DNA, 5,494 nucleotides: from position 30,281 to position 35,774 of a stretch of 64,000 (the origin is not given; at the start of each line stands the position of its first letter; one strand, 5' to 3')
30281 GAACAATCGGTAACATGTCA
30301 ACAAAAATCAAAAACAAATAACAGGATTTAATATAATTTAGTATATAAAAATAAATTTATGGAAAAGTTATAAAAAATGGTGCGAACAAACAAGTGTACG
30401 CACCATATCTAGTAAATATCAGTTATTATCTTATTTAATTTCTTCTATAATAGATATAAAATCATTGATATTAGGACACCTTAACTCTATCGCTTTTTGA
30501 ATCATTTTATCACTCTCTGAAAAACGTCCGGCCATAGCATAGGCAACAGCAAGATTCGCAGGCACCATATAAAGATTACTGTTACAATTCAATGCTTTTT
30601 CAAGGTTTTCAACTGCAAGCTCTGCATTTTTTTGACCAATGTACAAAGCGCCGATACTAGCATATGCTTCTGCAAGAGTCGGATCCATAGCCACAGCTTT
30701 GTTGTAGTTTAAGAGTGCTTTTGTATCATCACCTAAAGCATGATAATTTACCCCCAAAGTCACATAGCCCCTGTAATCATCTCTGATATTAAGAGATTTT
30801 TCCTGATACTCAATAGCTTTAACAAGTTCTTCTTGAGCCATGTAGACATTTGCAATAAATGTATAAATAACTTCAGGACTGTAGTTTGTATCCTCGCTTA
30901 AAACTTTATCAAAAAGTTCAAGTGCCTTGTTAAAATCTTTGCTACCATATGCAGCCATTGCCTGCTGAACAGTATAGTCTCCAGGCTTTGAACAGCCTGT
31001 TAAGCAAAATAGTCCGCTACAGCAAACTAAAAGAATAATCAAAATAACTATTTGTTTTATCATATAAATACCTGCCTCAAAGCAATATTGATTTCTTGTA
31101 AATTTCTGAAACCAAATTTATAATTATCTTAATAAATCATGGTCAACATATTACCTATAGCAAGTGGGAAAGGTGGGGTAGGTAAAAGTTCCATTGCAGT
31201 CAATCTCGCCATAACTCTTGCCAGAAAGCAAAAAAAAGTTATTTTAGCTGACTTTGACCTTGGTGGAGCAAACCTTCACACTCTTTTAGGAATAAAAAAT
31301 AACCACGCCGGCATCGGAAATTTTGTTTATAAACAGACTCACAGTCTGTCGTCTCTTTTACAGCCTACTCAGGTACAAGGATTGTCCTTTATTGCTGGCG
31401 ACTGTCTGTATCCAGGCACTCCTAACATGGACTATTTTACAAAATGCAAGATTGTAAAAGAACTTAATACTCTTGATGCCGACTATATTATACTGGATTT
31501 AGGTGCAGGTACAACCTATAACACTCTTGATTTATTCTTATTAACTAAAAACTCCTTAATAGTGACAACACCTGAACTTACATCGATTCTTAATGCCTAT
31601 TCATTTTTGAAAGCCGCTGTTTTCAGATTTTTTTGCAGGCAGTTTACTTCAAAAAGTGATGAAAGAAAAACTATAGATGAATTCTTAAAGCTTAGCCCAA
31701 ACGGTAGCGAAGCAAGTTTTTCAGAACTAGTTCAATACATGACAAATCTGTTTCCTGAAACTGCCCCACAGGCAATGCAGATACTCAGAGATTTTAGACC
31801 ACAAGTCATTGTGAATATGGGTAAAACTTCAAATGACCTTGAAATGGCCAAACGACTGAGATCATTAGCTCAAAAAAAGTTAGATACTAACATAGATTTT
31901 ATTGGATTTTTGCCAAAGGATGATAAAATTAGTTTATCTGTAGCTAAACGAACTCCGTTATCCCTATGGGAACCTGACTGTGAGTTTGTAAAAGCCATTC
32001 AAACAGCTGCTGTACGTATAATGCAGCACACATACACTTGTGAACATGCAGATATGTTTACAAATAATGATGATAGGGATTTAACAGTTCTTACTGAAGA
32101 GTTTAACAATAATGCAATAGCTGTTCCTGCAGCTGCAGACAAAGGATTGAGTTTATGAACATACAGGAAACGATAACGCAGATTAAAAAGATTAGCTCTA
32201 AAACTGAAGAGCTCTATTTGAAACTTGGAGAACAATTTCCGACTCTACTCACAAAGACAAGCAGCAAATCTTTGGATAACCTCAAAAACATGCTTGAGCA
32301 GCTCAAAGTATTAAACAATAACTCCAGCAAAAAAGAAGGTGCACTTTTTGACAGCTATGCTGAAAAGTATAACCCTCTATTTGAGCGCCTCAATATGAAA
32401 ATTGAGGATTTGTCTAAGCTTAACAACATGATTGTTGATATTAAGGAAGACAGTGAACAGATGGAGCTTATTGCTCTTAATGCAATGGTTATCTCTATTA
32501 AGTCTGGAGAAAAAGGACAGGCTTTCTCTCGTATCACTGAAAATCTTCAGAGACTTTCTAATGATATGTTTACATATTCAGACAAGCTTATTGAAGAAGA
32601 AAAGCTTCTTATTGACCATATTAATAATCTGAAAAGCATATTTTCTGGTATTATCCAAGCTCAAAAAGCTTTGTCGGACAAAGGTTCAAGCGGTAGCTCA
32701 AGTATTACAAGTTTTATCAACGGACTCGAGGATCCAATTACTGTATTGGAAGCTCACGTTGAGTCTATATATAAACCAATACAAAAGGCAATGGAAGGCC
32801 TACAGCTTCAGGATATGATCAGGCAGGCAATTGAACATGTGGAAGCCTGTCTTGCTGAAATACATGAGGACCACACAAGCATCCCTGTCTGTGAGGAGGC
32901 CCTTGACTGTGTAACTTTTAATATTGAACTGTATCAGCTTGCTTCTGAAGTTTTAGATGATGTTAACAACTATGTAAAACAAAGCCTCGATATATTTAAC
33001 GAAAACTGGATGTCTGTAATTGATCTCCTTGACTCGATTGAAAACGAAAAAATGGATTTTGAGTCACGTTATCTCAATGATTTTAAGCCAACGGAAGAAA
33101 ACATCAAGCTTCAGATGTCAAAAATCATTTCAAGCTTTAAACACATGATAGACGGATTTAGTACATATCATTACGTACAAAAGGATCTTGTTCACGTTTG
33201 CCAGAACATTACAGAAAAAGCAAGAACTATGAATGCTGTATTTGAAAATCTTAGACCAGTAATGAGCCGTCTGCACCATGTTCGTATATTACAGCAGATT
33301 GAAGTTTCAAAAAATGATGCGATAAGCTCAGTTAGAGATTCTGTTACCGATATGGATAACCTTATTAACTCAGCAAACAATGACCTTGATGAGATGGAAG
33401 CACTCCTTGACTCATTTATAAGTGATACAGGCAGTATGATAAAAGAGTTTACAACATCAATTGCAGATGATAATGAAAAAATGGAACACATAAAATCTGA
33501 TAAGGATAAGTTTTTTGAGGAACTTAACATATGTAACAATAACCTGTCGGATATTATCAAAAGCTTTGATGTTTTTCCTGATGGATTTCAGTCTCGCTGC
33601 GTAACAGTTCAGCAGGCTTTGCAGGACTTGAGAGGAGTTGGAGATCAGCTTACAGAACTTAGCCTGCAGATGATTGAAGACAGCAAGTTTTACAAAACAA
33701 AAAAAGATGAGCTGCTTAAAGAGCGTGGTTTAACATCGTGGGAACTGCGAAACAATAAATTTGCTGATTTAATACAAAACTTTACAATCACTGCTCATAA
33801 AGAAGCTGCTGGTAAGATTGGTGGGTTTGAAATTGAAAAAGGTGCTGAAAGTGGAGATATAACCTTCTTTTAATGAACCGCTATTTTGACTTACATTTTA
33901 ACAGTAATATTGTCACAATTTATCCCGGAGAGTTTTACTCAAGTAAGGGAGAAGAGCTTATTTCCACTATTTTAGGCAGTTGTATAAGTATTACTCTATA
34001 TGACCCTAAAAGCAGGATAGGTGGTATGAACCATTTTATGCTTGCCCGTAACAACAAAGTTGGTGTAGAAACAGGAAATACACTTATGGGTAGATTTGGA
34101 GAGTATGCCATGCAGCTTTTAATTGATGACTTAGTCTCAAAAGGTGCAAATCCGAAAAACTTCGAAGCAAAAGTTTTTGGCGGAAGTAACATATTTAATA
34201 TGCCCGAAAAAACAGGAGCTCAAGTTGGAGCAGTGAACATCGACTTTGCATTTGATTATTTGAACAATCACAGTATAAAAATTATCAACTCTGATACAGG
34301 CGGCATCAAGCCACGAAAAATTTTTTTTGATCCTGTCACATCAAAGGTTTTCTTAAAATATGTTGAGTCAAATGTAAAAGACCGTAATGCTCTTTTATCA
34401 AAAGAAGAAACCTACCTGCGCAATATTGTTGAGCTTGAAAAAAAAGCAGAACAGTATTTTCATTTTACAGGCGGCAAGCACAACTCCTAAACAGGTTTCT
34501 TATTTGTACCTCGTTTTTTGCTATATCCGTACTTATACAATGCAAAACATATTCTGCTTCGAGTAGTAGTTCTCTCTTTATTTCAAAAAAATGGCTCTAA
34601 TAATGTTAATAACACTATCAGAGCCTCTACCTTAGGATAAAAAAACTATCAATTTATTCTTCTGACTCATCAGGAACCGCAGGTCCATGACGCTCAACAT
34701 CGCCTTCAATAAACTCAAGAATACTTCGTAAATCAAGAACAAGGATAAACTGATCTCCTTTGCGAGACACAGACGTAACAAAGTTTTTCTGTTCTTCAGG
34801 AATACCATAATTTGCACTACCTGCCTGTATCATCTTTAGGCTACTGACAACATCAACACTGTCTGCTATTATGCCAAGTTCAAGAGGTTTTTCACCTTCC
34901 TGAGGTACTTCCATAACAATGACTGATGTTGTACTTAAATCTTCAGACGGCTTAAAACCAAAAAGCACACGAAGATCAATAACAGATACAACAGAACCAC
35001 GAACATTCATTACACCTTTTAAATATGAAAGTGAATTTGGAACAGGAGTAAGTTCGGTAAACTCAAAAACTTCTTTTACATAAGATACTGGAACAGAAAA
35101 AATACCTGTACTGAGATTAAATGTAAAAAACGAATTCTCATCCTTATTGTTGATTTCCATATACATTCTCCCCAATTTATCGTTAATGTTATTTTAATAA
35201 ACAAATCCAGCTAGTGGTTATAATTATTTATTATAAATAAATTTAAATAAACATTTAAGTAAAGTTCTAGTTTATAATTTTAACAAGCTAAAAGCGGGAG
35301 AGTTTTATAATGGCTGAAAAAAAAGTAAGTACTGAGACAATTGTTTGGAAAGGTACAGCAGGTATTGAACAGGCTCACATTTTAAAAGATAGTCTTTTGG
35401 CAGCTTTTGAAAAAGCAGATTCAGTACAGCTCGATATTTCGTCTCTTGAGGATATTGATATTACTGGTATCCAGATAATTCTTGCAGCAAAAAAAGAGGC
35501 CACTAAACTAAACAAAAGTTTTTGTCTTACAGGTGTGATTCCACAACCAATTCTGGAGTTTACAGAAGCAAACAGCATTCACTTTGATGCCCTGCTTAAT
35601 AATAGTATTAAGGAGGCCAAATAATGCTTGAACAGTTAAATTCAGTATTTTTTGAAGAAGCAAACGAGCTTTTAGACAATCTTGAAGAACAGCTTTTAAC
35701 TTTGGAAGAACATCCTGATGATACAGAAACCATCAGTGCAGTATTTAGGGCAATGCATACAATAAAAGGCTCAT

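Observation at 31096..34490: MinD-like ATPase translationally coupled to a soluble pseudoreceptor and CheD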

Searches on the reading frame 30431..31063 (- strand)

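Call 3: search_protein_families(library=pfam, proteins=[window:30431-31063:-], max_evalue=0.01)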
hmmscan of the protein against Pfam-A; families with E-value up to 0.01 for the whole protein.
window:30431-31063:- (210 aa): 18 families
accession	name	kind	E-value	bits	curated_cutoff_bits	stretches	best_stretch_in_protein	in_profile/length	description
PF07719.23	TPR_2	-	3.2e-21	74.1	27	2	99-129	3-33/34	Tetratricopeptide repeat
PF00515.34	TPR_1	-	1.5e-17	63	27.8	1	98-129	2-33/34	Tetratricopeptide repeat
PF13424.12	TPR_12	-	3e-16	59.8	30.1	2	66-127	5-75/77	Tetratricopeptide repeat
PF13181.12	TPR_8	-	1.7e-15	56.2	25.7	2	98-129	2-33/34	Tetratricopeptide repeat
PF13374.12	TPR_10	-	2.3e-10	40.6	27.5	0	170-195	7-32/42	Tetratricopeptide repeat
PF14559.12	TPR_19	-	4.8e-09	36.8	25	1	39-85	2-46/68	Tetratricopeptide repeat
PF13414.12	TPR_11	-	1.1e-07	31.8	26.8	1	107-142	4-39/42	TPR repeat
PF13428.12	TPR_14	-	7.2e-07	29.7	23.5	0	101-134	5-38/44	Tetratricopeptide repeat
PF13176.12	TPR_7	-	2.7e-06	27.5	27.9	0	68-96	3-31/36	Tetratricopeptide repeat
PF13431.12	TPR_17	-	0.00014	22.3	24.4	1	120-151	2-33/34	Tetratricopeptide repeat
PF13432.12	TPR_16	-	0.00019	22.3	32.7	0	33-91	2-58/65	Tetratricopeptide repeat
PF23914.1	TPR_CcmH_CycH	-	0.00041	20.7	42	0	95-189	48-145/158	Cytochrome c-type biogenesis protein H TPR domain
PF13174.12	TPR_6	-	0.00069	20.5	26.3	0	33-57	5-29/33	Tetratricopeptide repeat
PF20308.4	TPR-S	-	0.0015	19.5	27.6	0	33-107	23-98/102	Tetratricopeptide Repeats-Sensor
PF12895.13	ANAPC3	-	0.003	18.2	27.2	0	43-91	4-51/82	Anaphase-promoting complex, cyclosome, subunit 3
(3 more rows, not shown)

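Call 4: search_protein_families(library=ncbifam, proteins=[window:30431-31063:-], max_evalue=0.01)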
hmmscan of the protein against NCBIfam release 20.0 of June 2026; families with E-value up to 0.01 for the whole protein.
window:30431-31063:- (210 aa): 25 families
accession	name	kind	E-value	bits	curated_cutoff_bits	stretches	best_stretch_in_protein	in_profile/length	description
NF040959.1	MamA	equivalog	3e-13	49.7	200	1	66-200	39-174/204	magnetosome protein MamA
TIGR02917.1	PEP_TPR_lipo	equivalog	5.1e-13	47.8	312.2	1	71-190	574-694/899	XrtA/PEP-CTERM system TPR-repeat protein PrsT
TIGR02521.1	type_IV_pilW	equivalog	7.1e-12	45.4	154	2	131-195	31-95/234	type IV pilus biogenesis/stability protein PilW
TIGR00990.1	3a0801s09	subfamily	1.7e-10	40.1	757.25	2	110-204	344-438/615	mitochondrial import receptor subunit TOM70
NF002725.1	PRK02603.1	equivalog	4e-09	36.7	143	1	104-187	42-128/173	photosystem I assembly protein Ycf3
NF047558.1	TPR_END_plus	domain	1.5e-08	34.4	32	0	137-165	5-32/56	TPR end-of-group domain-containing protein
NF033762.1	social_mot_Tgl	equivalog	1.7e-08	34.1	225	1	45-142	83-181/252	social motility TPR repeat lipoprotein Tgl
NF053607.1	CHU_0125_OmpA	equivalog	3.9e-08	32.3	620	1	13-126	8-116/639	CHU_0125 family OmpA-like outer membrane integrity protein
NF008391.2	PRK11189.1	equivalog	2.6e-07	30.4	250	1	102-190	70-158/297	lipoprotein NlpI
NF008753.0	PRK11788.1-1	equivalog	1.2e-06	27.9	395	0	32-92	184-242/389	lipopolysaccharide assembly protein LapB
NF008756.0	PRK11788.1-4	equivalog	1.7e-06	27.3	474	1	108-193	191-277/389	lipopolysaccharide assembly protein LapB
NF047507.1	TPR_BatC_Lepto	exception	3.1e-06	26.8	175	1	26-137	22-136/214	TPR repeat-containing protein BatC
NF033920.0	C39_PA2778_fam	equivalog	3.2e-05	23.5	150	1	103-194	162-253/255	PA2778 family cysteine peptidase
TIGR04510.1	mod_pep_cyc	subfamily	7.7e-05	21.4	400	1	103-164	404-465/814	putative peptide modification system cyclase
NF033758.1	gliding_GltE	equivalog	0.00011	21.3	225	1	41-153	235-347/411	adventurous gliding motility TPR repeat lipoprotein GltE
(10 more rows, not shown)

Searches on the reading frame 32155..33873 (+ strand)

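Call 3: search_protein_families(library=pfam, proteins=[window:32155-33873:+], max_evalue=0.01)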
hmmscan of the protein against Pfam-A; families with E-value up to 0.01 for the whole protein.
window:32155-33873:+ (572 aa): 2 families
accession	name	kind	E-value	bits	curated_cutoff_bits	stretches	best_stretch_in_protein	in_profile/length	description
PF00015.26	MCPsignal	-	6.5e-05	23.3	34.6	1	46-229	21-168/172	Methyl-accepting chemotaxis protein (MCP) signalling domain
PF17109.10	Goodbye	-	0.0071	17.2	24.8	0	345-374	89-118/120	fungal STAND N-terminal Goodbye domain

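Call 4: search_protein_families(library=ncbifam, proteins=[window:32155-33873:+], max_evalue=0.01)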
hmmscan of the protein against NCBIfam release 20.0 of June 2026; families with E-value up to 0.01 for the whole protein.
window:32155-33873:+ (572 aa): 4 families
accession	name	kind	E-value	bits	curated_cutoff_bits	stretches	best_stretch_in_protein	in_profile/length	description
NF052273.1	BB0569_chemotaxis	equivalog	4e-11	42.1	1000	1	22-550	33-567/590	BB0569 family chemotaxis protein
TIGR00833.1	actII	subfamily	0.00035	19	874.7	1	298-473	477-653/910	MMPL family RND transporter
TIGR00996.1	Mtu_fam_mce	paralog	0.00056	19.2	140.5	1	353-499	126-271/291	MCE family protein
NF045780.1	TrlF_fam_ATP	equivalog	0.0039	15.9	350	0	19-220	505-711/944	TrlF family AAA-like ATPase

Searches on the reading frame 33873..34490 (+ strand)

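Call 3: search_protein_families(library=pfam, proteins=[window:33873-34490:+], max_evalue=0.01)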
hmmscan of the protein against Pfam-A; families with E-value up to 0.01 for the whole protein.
window:33873-34490:+ (205 aa): 1 family
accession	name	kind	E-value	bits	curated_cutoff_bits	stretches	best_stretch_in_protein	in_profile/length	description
PF03975.18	CheD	-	6e-26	91.2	25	1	67-162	11-107/108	CheD chemotactic sensory transduction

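Call 4: search_protein_families(library=ncbifam, proteins=[window:33873-34490:+], max_evalue=0.01)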
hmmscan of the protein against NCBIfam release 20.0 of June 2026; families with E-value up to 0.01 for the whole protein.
window:33873-34490:+ (205 aa): 9 families
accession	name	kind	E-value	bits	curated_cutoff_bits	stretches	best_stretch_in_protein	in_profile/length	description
NF010013.0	PRK13487.1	equivalog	3.9e-54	183.2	223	1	2-187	14-191/201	chemoreceptor glutamine deamidase CheD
NF010014.0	PRK13489.1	equivalog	6.1e-42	144.4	290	1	2-181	9-188/238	chemoreceptor glutamine deamidase CheD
NF010016.0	PRK13493.1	equivalog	5.7e-36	124.4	369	1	3-185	33-214/227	chemoreceptor glutamine deamidase CheD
NF010020.0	PRK13498.1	equivalog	4.6e-32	111.2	236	1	13-169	9-163/168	chemoreceptor glutamine deamidase CheD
NF010017.0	PRK13494.1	equivalog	1.4e-31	109.3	285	1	3-165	3-158/163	chemoreceptor glutamine deamidase CheD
NF041119.1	CheD_Thtga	equivalog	1.3e-28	100.3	240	1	19-166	8-151/160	chemoreceptor glutamine deamidase/glutamate methylesterase CheD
NF010019.0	PRK13497.1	equivalog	2.8e-27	95.7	313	1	14-159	10-150/184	chemoreceptor glutamine deamidase CheD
NF010015.0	PRK13490.1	equivalog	1.9e-24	86.5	251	1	26-169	19-160/162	chemoreceptor glutamine deamidase CheD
NF010018.0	PRK13495.1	equivalog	1.3e-23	83.9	243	1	19-166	9-150/159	chemoreceptor glutamine deamidase CheD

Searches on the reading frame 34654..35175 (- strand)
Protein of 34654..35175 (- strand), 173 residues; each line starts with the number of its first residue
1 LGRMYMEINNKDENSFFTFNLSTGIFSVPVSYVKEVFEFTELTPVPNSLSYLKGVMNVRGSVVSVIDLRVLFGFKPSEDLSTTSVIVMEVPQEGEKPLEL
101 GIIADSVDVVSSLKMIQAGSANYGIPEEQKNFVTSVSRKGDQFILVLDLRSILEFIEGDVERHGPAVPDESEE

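Call 3: search_protein_families(library=pfam, proteins=[window:34654-35175:-], max_evalue=0.01)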
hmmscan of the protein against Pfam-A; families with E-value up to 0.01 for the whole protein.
window:34654-35175:- (173 aa): 1 family
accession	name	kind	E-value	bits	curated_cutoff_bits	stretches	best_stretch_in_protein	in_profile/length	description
PF01584.24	CheW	-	2.7e-26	92.3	23.5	1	16-154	2-135/138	CheW-like domain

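Call 4: search_protein_families(library=ncbifam, proteins=[window:34654-35175:-], max_evalue=0.01)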
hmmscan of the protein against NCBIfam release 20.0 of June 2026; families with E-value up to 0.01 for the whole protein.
window:34654-35175:- (173 aa): 1 family
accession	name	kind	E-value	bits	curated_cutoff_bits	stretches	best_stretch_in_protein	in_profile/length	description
NF007903.0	PRK10612.1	equivalog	1.4e-12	47.6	260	1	14-154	17-152/167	chemotaxis protein CheW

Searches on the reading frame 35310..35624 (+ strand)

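Call 3: search_protein_families(library=pfam, proteins=[window:35310-35624:+], max_evalue=0.01)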
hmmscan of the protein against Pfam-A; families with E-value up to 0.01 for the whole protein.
window:35310-35624:+ (104 aa): 2 families
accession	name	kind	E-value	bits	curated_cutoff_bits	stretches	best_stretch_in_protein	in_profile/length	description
PF13466.11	STAS_2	-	9.8e-07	29.3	29.2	1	16-79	6-69/80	STAS domain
PF01740.26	STAS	-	2.3e-05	24.5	22.6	1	22-85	24-89/106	STAS domain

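Call 4: search_protein_families(library=ncbifam, proteins=[window:35310-35624:+], max_evalue=0.01)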
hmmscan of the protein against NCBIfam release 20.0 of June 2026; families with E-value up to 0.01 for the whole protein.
window:35310-35624:+ (104 aa): 1 family
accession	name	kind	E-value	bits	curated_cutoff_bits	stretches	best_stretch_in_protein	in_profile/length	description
TIGR00377.1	ant_ant_sig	superfamily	0.00048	20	53.45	1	14-77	19-84/108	anti-sigma factor antagonist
